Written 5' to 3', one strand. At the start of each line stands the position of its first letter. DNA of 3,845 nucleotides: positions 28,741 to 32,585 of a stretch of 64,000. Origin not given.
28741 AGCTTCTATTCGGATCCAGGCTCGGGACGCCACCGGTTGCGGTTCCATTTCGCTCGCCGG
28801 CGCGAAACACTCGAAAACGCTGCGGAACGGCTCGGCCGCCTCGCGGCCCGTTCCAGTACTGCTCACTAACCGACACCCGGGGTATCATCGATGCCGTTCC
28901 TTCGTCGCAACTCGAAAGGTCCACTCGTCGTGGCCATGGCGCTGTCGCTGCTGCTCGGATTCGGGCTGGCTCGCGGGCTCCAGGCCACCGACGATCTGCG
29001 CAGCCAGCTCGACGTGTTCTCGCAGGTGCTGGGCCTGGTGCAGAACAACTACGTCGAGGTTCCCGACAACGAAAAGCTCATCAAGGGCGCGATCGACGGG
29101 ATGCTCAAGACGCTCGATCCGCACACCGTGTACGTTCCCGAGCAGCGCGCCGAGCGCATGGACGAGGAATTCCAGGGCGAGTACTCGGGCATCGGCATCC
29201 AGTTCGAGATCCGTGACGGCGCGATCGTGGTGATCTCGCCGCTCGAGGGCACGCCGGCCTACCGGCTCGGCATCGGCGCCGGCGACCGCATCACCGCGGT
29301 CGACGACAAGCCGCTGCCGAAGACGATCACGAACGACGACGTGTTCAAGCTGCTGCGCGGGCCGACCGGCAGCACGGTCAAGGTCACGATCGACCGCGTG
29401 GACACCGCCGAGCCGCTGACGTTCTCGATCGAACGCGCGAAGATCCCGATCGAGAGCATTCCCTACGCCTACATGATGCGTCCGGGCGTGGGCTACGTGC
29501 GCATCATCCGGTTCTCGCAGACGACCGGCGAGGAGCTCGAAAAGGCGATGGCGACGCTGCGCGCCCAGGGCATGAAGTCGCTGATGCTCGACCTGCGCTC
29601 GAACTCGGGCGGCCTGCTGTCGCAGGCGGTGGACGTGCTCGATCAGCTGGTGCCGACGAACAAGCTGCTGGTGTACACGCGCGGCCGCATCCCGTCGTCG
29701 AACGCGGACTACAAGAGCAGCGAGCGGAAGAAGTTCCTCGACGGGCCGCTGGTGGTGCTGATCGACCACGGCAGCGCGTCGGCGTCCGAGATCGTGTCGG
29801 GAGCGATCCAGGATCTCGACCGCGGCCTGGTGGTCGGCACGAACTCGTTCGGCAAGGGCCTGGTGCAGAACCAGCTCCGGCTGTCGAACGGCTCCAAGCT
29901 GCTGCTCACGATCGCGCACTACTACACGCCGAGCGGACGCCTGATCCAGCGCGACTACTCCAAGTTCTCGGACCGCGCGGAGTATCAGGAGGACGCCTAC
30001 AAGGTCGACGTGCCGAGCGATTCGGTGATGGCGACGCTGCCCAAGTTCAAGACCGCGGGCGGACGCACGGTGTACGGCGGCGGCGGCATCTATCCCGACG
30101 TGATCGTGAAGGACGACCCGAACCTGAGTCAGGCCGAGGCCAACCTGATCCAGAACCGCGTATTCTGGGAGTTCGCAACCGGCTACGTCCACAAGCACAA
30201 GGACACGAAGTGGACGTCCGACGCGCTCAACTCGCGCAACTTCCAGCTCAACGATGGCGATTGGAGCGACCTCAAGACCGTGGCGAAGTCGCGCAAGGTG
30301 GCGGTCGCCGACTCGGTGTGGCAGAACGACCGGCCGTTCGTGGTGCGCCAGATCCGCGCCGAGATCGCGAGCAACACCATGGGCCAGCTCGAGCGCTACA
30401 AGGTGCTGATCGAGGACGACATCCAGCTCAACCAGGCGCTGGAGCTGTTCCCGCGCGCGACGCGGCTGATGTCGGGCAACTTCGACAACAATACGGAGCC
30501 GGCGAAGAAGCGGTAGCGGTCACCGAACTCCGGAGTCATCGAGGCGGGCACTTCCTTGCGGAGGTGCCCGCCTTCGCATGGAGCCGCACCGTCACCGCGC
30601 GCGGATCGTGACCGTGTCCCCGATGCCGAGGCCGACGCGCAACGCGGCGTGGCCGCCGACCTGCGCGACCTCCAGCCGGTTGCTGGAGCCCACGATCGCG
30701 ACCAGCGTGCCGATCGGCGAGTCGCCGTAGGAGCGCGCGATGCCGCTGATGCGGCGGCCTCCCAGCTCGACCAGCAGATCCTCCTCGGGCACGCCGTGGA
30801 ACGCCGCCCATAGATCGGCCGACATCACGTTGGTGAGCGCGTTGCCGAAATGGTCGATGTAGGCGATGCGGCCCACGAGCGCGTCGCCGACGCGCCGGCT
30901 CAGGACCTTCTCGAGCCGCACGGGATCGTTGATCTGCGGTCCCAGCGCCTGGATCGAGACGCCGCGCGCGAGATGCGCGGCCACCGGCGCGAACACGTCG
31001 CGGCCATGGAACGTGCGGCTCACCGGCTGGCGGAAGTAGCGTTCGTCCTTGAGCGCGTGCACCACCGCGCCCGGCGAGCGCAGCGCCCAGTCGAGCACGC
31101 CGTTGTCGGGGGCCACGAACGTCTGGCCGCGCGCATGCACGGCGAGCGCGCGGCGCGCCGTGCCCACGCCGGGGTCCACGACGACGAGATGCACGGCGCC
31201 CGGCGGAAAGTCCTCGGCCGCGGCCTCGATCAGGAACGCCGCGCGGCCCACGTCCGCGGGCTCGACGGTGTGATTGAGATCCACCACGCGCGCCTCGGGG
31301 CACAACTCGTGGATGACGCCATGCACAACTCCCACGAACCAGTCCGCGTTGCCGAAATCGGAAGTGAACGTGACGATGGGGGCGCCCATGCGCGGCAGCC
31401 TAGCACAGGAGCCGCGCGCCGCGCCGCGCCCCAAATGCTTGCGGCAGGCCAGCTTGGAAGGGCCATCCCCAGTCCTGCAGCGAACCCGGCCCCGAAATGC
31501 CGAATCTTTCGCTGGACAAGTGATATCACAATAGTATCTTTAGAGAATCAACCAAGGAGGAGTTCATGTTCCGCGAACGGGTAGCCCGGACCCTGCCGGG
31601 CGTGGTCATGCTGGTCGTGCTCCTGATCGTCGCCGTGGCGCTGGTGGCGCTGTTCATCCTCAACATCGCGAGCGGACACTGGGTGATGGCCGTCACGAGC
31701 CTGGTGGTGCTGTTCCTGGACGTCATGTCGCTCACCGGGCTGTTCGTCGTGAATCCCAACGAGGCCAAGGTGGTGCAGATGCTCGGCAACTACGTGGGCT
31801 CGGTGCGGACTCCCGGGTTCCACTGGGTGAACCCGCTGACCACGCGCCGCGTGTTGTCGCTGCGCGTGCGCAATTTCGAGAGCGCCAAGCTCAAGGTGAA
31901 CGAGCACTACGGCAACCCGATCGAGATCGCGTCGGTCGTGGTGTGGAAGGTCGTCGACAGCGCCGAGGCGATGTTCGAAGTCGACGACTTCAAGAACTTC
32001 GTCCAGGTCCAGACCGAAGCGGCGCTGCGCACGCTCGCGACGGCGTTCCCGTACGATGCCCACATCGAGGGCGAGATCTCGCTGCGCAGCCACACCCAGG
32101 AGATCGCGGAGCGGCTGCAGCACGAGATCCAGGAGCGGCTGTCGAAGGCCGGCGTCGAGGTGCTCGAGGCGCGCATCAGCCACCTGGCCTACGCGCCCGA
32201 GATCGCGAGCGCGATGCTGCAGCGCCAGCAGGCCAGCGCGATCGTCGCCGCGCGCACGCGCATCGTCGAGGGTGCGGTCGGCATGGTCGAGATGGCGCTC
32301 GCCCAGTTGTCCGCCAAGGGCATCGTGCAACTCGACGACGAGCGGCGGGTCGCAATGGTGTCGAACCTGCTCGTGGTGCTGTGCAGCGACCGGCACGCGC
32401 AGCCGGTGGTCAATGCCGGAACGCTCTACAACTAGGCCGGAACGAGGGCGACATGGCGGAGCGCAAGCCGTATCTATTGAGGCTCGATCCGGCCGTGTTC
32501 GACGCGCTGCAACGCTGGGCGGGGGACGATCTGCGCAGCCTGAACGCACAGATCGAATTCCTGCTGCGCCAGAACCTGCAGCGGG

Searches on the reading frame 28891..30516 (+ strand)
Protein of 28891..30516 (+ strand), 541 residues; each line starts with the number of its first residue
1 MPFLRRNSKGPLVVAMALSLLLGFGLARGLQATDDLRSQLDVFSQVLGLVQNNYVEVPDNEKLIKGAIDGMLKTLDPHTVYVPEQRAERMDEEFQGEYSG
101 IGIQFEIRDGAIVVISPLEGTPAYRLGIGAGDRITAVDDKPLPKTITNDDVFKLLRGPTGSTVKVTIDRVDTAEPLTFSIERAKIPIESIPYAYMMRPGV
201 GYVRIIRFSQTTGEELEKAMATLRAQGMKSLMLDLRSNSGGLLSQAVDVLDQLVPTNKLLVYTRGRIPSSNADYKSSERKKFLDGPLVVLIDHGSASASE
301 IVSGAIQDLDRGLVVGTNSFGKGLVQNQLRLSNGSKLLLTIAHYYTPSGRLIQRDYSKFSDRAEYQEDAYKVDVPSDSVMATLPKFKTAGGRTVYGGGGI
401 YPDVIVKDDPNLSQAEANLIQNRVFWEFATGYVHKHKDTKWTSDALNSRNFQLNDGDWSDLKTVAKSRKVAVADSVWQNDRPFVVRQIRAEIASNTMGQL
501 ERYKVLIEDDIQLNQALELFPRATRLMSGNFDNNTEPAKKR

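Call 19: search_protein_families(library=pfam, proteins=[window:28891-30516:+], max_evalue=0.001)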
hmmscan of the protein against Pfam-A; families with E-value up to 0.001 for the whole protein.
window:28891-30516:+ (541 aa): 5 families
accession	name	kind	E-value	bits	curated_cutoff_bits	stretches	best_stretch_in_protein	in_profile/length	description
PF03572.23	Peptidase_S41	-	5e-49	166.5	24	1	200-354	2-156/165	Peptidase family S41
PF17820.7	PDZ_6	-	1.6e-10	41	27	1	114-169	2-54/54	PDZ domain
PF22694.1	CtpB_N-like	-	8.2e-10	39.4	27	1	37-83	35-82/85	Activating protease CtpB N-terminal domain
PF13180.12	PDZ_2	-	9.4e-10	39.1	27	1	100-173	2-73/80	PDZ domain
PF00595.29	PDZ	-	7.6e-08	33.1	23.2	1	96-167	9-80/81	PDZ domain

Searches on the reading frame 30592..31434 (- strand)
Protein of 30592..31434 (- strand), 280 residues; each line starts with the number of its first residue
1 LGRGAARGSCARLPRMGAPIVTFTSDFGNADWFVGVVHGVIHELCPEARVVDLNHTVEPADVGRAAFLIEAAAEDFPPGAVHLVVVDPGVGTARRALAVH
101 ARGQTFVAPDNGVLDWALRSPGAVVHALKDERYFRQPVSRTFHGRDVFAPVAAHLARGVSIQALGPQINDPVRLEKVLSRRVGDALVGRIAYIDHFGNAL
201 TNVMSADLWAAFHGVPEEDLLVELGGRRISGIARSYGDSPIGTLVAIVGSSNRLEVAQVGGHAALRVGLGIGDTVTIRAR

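Call 52: search_protein_families(library=pfam, proteins=[window:30592-31434:-], max_evalue=0.0001)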
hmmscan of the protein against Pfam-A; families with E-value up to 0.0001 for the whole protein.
window:30592-31434:- (280 aa): 2 families
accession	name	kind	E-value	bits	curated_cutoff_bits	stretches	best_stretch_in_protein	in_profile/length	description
PF01887.21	SAM_HAT_N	-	6.7e-53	178.8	26.3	1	21-165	1-145/145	SAM hydroxide adenosyltransferase N-terminal domain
PF20257.3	SAM_HAT_C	-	3.2e-18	66.3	25.5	1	188-276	1-84/84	SAM hydroxide adenosyltransferase C-terminal domain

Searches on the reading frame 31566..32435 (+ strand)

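Call 52: search_protein_families(library=pfam, proteins=[window:31566-32435:+], max_evalue=0.0001)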
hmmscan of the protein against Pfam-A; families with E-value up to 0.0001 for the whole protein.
window:31566-32435:+ (289 aa): 1 family
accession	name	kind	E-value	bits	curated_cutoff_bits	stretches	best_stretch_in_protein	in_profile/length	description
PF01145.31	Band_7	-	2.2e-28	99.9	23.6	1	60-232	1-170/176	SPFH domain / Band 7 family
